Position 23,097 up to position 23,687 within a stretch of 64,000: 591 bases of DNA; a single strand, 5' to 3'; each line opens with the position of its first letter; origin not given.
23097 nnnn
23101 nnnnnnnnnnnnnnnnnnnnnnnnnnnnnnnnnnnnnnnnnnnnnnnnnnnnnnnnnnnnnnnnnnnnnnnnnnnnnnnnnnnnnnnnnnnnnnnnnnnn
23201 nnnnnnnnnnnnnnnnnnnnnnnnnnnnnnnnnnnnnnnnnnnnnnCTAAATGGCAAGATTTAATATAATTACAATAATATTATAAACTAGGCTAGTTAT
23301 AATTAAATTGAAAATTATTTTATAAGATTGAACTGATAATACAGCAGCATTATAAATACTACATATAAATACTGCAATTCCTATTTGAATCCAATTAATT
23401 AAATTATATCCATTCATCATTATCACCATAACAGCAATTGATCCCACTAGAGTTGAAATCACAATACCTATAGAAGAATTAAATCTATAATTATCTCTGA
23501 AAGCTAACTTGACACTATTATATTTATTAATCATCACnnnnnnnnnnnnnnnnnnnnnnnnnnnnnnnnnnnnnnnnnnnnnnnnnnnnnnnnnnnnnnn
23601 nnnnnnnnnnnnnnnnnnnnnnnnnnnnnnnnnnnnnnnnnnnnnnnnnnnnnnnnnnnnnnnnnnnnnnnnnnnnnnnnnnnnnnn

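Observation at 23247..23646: Unannotated 39-aa Cys/Lys-rich peptide translationally coupled to a 3-TM protein, convergent on nosY: candidate new nos accessory pair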

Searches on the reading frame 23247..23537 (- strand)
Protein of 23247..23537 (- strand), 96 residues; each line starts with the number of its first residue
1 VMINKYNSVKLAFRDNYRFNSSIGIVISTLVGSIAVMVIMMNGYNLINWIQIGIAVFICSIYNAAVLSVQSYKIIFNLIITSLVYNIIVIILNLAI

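Call 6: search_protein_families(library=pfam, proteins=[window:23247-23537:-], max_evalue=1)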
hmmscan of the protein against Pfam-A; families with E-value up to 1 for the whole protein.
window:23247-23537:- (96 aa): 0 families

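Call 7: search_protein_families(library=ncbifam, proteins=[window:23247-23537:-], max_evalue=1)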
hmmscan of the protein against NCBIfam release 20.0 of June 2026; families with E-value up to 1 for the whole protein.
window:23247-23537:- (96 aa): 0 families

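Call 8: find_homologous_proteins(query=window:23247-23537:-, max_evalue=0.01)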
Query window:23247-23537:- (96 aa): 2 proteins with E <= 0.01 among 4 candidates.
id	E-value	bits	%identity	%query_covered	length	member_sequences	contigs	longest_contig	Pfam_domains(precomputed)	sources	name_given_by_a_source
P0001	4.2e-46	172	96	99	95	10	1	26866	-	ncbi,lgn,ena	-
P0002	6.7e-40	153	81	99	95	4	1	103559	-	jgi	-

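Call 10: find_encoding_contigs(protein=P0001, flank=10000, max_places=6)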
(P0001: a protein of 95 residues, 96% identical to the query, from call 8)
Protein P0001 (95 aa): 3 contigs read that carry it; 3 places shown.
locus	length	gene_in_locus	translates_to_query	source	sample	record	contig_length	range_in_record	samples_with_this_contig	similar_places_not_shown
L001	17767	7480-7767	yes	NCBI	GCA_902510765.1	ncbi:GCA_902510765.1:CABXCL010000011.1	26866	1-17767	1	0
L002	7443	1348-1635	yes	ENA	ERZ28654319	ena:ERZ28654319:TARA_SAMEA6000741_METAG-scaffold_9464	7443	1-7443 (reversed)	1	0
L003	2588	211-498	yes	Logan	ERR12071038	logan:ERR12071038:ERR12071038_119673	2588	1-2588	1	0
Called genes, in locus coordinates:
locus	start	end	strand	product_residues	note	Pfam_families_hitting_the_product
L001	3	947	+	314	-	?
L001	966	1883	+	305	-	PF16881:LIAS_N, PF04055:Radical_SAM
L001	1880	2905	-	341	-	PF02606:LpxK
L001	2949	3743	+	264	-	PF01784:DUF34_NIF3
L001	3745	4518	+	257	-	PF02591:Zn_ribbon_9 (weak)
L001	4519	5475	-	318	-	PF01112:Asparaginase_2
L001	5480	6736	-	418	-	PF16491:Peptidase_M48_N, PF01435:Peptidase_M48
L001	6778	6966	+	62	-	-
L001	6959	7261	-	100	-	PF11196:DUF2834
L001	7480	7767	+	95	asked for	-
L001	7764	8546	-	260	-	-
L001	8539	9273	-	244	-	PF02463:SMC_N (weak), PF13476:AAA_23 (weak), PF13555:AAA_29 (weak), PF00005:ABC_tran, PF01637:ATPase_2 (weak), PF13304:AAA_21 (weak)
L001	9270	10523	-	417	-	PF13229:Beta_helix, PF05048:NosD, PF13229:Beta_helix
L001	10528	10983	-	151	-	PF05573:NosL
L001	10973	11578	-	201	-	-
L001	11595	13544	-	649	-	PF18764:nos_propeller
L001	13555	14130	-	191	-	PF00578:AhpC-TSA, PF08534:Redoxin, PF10417:1-cysPrx_C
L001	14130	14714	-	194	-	PF02469:Fasciclin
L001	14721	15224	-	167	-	PF00034:Cytochrom_C, PF13442:Cytochrome_CBB3 (weak)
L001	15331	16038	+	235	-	PF00027:cNMP_binding, PF13545:HTH_Crp_2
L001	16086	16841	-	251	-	PF03009:GDPD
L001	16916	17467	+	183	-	PF07566:DUF1543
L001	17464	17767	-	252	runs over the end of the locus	PF00106:adh_short, PF08659:KR, PF13561:adh_short_C2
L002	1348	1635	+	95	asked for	-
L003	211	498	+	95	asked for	-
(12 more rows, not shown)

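Call 11: find_encoding_contigs(protein=P0002, flank=10000, max_places=6)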
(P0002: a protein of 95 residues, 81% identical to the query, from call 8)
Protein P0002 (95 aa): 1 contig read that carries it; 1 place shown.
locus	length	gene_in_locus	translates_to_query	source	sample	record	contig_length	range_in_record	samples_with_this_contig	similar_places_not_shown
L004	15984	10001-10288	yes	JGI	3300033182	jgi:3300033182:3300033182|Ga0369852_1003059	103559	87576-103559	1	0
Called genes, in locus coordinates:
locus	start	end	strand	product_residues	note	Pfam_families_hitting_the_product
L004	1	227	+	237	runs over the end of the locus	PF03740:PdxJ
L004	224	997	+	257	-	PF00561:Abhydrolase_1, PF12146:Hydrolase_4, PF12697:Abhydrolase_6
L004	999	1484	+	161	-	PF13302:Acetyltransf_3 (weak), PF00583:Acetyltransf_1, PF13673:Acetyltransf_10, PF13508:Acetyltransf_7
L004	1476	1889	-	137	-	PF01451:LMWPc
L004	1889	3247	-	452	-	PF03448:MgtE_N, PF00571:CBS, PF01769:MgtE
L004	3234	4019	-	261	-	PF00398:RrnaAD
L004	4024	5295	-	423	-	PF02403:Seryl_tRNA_N, PF00587:tRNA-synt_2b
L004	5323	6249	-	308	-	PF06574:FAD_syn, PF01467:CTP_transf_like (weak), PF01687:Flavokinase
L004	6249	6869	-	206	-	PF01195:Pept_tRNA_hydro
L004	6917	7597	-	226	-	PF01386:Ribosomal_L25p, PF14693:Ribosomal_TL5_C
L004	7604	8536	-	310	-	PF13793:Pribosyltran_N, PF00156:Pribosyltran, PF14572:Pribosyl_synth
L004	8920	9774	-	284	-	PF00582:Usp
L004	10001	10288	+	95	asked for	-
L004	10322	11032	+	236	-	PF00027:cNMP_binding, PF13545:HTH_Crp_2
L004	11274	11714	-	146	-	PF00011:HSP20, PF17886:ArsA_HSP20 (weak)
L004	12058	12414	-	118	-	-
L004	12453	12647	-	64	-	-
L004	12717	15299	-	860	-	PF02861:Clp_N, PF13191:AAA_16 (weak), PF00004:AAA, PF17871:AAA_lid_9, PF00004:AAA, PF07724:AAA_2, PF07728:AAA_5, PF10431:ClpB_D2-small, +11 more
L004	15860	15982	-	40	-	?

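Call 22: search_protein_representatives(protein=window:23247-23537:-)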
Query: 96 residues. Proteins with E-value up to 0.001 (for the whole library): 65; up to 1e-10: 5; up to 1e-30: 1. The best 65 are listed.
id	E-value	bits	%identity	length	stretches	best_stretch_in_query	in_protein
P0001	1.3e-46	172.3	96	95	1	2-96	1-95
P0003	2.1e-21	92.0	29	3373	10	40-81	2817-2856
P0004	4.2e-20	87.8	53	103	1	6-95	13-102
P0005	1.2e-11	60.9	28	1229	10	33-79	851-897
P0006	2.4e-11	59.9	30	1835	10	35-63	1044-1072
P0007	3.8e-10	56.1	40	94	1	16-93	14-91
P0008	4.7e-10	55.8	26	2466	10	32-88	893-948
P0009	1.0e-09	54.7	36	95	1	9-95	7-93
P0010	1.3e-09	54.4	39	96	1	6-95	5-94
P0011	2.1e-09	53.7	35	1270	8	32-68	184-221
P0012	2.1e-09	53.7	34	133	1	4-95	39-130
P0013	2.8e-09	53.3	29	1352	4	35-90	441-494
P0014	1.1e-08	51.4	32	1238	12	34-67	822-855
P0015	2.2e-08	50.4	35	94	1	16-96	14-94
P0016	3.2e-08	49.9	35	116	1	2-94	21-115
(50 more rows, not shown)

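Call 25: search_protein_families(library=pfam, alignment_id=A1, max_evalue=0.1)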
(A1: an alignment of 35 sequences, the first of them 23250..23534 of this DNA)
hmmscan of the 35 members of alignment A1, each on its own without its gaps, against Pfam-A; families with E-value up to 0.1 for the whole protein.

A. member 1, window:23250-23534:- (95 aa): 0 families

B. families by the number of members that match (of 35 scanned): 12 families
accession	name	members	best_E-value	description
PF17178.9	MASE5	1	0.0023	Membrane-associated sensor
PF09925.14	DUF2157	1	0.023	Predicted membrane protein (DUF2157)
PF23778.1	Phage_holin_2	1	0.023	Putative phage holin family 2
PF05493.18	ATP_synt_H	1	0.032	ATP synthase subunit H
PF13515.12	FUSC_2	1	0.033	Fusaric acid resistance protein-like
PF06738.18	ThrE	1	0.037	Putative threonine/serine exporter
PF10852.13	DUF2651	1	0.043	Protein of unknown function (DUF2651)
PF03842.18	Silic_transp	1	0.047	Silicon transporter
PF20143.4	NAD_kinase_C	1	0.063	ATP-NAD kinase C-terminal domain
PF06603.16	UpxZ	1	0.065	UpxZ family of transcription anti-terminator antagonists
PF01565.28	FAD_binding_4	1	0.077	FAD binding domain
PF24432.1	DUF7555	1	0.083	Family of unknown function (DUF7555)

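Call 27: find_homologous_proteins(query=A1, max_evalue=0.001)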
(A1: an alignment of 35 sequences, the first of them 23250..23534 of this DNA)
Query A1 (35 sequences) (95 aa, profile of the alignment): 113 proteins with E <= 0.001 among 1641 candidates.
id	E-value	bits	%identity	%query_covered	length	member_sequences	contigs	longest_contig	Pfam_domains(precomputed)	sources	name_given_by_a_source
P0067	2.9e-33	131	35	93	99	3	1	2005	-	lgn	-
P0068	1.1e-32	130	33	93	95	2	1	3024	-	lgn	-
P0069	2.5e-32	128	35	93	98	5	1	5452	-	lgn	-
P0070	7.4e-32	127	40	86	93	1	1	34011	-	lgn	-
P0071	3.1e-31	125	36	96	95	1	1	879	-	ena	-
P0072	5.1e-31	124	38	86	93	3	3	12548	-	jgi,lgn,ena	-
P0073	7.9e-31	124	41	87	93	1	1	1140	-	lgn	-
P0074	2.8e-30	122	33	97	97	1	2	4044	-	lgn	-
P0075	3.1e-30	122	37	97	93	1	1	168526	-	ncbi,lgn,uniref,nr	ncbi:hypothetical protein C8P64_3145 [Christiangramia gaetbulicola]|uniref:Uncharacterized protein n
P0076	4.2e-30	121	37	97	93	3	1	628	-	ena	-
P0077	9.8e-30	120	28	79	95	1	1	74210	-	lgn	-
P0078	1.1e-29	120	30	85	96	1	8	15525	-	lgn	-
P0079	2.4e-29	119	28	86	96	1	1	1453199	-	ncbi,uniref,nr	ncbi:hypothetical protein BXY82_1885 [Gelidibacter sediminis]|uniref:Uncharacterized protein n=1 Tax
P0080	3.1e-29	119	29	94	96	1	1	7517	-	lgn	-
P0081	5.9e-29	118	35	85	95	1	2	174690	-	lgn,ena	-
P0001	3.4e-26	109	96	100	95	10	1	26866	-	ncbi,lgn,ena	-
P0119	4.6e-26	108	34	97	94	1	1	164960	-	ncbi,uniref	ncbi:hypothetical protein ACFQZJ_18080 [Maribacter chungangensis]|uniref:DUF1634 domain-containing p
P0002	3.5e-25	106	81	100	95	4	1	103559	-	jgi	-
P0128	3.9e-25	105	34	87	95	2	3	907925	-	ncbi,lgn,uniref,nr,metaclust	ncbi:hypothetical protein SAMN05421855_102371 [Ulvibacter litoralis]|uniref:Uncharacterized protein 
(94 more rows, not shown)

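Call 28: find_encoding_contigs(protein=P0075, flank=6000, max_places=2)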
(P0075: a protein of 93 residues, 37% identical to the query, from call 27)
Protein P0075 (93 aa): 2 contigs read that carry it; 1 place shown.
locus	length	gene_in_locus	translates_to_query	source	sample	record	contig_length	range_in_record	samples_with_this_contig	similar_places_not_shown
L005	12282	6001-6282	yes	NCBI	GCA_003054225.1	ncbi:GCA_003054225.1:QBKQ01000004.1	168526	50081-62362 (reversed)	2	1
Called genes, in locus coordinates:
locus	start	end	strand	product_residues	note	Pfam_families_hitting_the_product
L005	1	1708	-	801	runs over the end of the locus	PF12156:ATPase-cat_bd, PF00122:E1-E2_ATPase, PF00702:Hydrolase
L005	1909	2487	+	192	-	PF04264:YceI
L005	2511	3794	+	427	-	-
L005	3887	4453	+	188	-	PF04264:YceI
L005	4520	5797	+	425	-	PF02550:AcetylCoA_hydro, PF13336:AcetylCoA_hyd_C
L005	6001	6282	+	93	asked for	-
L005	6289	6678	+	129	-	-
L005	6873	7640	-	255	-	PF00582:Usp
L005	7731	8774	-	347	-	PF00072:Response_reg, PF00027:cNMP_binding, PF13545:HTH_Crp_2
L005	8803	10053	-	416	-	PF00989:PAS, PF13188:PAS_8 (weak), PF08448:PAS_4, PF13426:PAS_9, PF00512:HisKA, PF02518:HATPase_c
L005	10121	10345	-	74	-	-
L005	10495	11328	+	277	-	PF00582:Usp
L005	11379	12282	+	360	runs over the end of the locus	PF20181:DUF6544, PF21900:DUF6920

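Call 29: find_encoding_contigs(protein=P0079, flank=6000, max_places=2)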
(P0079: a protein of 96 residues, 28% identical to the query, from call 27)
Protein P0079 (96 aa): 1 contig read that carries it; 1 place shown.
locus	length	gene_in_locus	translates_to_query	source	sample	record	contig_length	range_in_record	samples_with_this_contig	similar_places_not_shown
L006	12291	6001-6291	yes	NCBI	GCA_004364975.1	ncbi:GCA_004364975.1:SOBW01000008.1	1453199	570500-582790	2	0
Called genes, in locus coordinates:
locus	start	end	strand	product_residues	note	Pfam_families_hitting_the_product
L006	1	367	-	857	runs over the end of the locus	PF02585:PIG-L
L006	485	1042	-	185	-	PF00924:MS_channel_2nd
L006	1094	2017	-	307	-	-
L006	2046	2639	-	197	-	PF02545:Maf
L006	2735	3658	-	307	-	PF01040:UbiA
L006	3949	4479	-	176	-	PF08282:Hydrolase_3 (weak)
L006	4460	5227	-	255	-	PF03807:F420_oxidored (faint), PF10728:DUF2520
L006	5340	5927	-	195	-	PF00027:cNMP_binding, PF13545:HTH_Crp_2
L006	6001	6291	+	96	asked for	-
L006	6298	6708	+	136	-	-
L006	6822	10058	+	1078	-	PF05140:ResB, PF01578:Cytochrom_C_asm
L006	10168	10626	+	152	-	PF01741:MscL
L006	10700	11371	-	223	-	PF00702:Hydrolase, PF13419:HAD_2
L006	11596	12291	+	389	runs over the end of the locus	PF01053:Cys_Met_Meta_PP, PF00155:Aminotran_1_2, PF00266:Aminotran_5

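Call 30: find_encoding_contigs(protein=P0119, flank=6000, max_places=2)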
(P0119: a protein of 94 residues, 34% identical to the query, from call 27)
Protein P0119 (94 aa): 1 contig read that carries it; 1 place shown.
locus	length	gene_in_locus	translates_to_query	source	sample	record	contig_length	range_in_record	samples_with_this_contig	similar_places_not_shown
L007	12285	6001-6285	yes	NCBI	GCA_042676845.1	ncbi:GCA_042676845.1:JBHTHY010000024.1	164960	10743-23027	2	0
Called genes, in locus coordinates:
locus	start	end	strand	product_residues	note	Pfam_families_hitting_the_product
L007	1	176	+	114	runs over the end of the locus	-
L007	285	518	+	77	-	PF02597:ThiS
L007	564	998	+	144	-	PF02391:MoaE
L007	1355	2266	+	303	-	PF01967:MoaC, PF00994:MoCF_biosynth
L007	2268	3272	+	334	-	PF04055:Radical_SAM, PF06463:Mob_synth_C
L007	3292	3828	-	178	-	PF24880:DUF7738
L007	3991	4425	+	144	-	PF02082:Rrf2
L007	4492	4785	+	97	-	PF07883:Cupin_2 (weak)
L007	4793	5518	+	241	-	PF04405:ScdA_N, PF01814:Hemerythrin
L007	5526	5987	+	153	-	PF01814:Hemerythrin (faint)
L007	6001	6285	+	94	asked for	-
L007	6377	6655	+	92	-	-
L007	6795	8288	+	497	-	PF00884:Sulfatase, PF01663:Phosphodiest (faint), PF16347:SGSH_C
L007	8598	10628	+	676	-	PF00456:Transketolase_N, PF02779:Transket_pyr, PF02780:Transketolase_C (weak), PF22613:Transketolase_C_1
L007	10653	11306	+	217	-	PF00923:TAL_FSA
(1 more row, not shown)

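Call 31: find_encoding_contigs(protein=P0128, flank=6000, max_places=2)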
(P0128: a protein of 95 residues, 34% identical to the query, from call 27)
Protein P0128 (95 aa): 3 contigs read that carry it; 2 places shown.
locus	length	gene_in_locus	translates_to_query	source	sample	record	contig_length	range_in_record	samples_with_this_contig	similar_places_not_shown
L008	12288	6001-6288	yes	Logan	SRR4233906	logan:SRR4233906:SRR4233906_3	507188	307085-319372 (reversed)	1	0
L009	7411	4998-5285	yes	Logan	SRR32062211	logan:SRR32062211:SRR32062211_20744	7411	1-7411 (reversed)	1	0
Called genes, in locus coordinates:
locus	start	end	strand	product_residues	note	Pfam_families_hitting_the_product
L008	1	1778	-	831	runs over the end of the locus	PF02585:PIG-L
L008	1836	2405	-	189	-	PF00924:MS_channel_2nd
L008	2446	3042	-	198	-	PF02545:Maf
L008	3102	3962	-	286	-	PF01040:UbiA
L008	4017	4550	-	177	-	PF00702:Hydrolase (faint), PF13419:HAD_2 (faint), PF08282:Hydrolase_3 (weak)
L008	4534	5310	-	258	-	PF03807:F420_oxidored (weak), PF10728:DUF2520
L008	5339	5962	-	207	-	PF00027:cNMP_binding, PF13545:HTH_Crp_2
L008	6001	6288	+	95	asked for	-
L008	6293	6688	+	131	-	-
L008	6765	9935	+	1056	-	PF05140:ResB, PF01578:Cytochrom_C_asm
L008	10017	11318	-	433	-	PF07695:7TMR-DISM_7TM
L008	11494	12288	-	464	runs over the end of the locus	PF00206:Lyase_1, PF10415:FumaraseC_C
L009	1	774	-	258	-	?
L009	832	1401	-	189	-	PF00924:MS_channel_2nd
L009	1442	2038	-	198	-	PF02545:Maf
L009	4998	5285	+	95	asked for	-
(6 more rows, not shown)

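Call 34: find_related_loci(query=A2, collection=metagenome_contigs, flank=5000)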
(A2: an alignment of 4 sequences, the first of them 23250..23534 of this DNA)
Query A2 (95 aa) in metagenome_contigs; peptide patterns used: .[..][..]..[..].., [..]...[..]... (x = any residue, [..] = any of these).
514 stretches matched a pattern; 5 encode a relative of the query (tblastn E <= 1e-3); 5 distinct loci.
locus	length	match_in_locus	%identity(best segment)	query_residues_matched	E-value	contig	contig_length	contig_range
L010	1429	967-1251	100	1-95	7e-58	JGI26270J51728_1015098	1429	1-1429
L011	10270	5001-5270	54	5-94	2e-26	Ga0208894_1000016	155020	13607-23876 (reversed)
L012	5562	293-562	54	5-94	1e-25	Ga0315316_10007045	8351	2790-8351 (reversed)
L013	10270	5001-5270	52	5-94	2e-25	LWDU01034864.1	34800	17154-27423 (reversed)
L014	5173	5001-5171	54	5-61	1e-15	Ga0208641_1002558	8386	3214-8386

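Call 35: find_related_loci(query=A2, collection=genome_contigs, flank=5000)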
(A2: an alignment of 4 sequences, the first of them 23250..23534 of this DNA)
Query A2 (95 aa) in genome_contigs; peptide patterns used: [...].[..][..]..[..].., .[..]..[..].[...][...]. (x = any residue, [..] = any of these).
86 stretches matched a pattern; 3 encode a relative of the query (tblastn E <= 1e-3); 3 distinct loci.
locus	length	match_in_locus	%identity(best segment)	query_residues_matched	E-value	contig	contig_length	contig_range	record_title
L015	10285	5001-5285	100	1-95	7e-56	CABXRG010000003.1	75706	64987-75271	MAG: uncultured Bacteroidetes bacterium isolate AG-319-P17 genome assembly, contig: AG-319-P17_NODE_3, whole genome shot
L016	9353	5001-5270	53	5-94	9e-26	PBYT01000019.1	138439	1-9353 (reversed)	MAG: Flavobacteriaceae bacterium isolate NP22 33467, whole genome shotgun sequence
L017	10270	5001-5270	52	5-94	2e-25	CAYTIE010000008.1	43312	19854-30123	MAG TPA_asm: uncultured Flavobacteriaceae bacterium isolate SRP200020_co5_219 genome assembly, contig: NODE_1241_length_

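Call 39: find_encoding_contigs(protein=P0070, flank=6000, max_places=2)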
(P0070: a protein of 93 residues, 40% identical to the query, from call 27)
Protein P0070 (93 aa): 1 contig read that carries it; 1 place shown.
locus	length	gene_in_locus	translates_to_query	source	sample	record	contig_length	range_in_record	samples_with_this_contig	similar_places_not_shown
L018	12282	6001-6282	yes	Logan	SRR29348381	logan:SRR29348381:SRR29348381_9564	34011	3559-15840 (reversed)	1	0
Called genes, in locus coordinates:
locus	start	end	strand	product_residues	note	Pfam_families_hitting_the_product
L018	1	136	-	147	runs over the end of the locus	PF00011:HSP20, PF17886:ArsA_HSP20 (weak)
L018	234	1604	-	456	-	PF00753:Lactamase_B, PF23023:Anti-Pycsar_Apyc1 (faint), PF12706:Lactamase_B_2, PF16661:Lactamase_B_6 (weak), PF10996:Beta-Casp, PF07521:RMMBL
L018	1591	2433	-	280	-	PF03477:ATP-cone (weak), PF04471:Mrr_cat (weak)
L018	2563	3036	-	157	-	PF13442:Cytochrome_CBB3, PF00034:Cytochrom_C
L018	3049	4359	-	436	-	PF22807:TrAA12, PF23500:DUF7133 (faint), PF07995:GSDH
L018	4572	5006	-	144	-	-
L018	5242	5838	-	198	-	-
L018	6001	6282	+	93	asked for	-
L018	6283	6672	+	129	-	-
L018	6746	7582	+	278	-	PF08348:PAS_6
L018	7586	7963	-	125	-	-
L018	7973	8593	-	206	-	PF01027:Bax1-I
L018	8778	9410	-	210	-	PF03848:TehB, PF13489:Methyltransf_23, PF01728:FtsJ (weak), PF05175:MTS, PF13847:Methyltransf_31, PF13649:Methyltransf_25, PF08241:Methyltransf_11, PF08242:Methyltransf_12, +1 more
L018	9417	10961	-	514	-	PF13231:PMT_2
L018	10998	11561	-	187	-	PF12464:Mac, PF00132:Hexapep, PF14602:Hexapep_2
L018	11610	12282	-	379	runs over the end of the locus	PF05684:DUF819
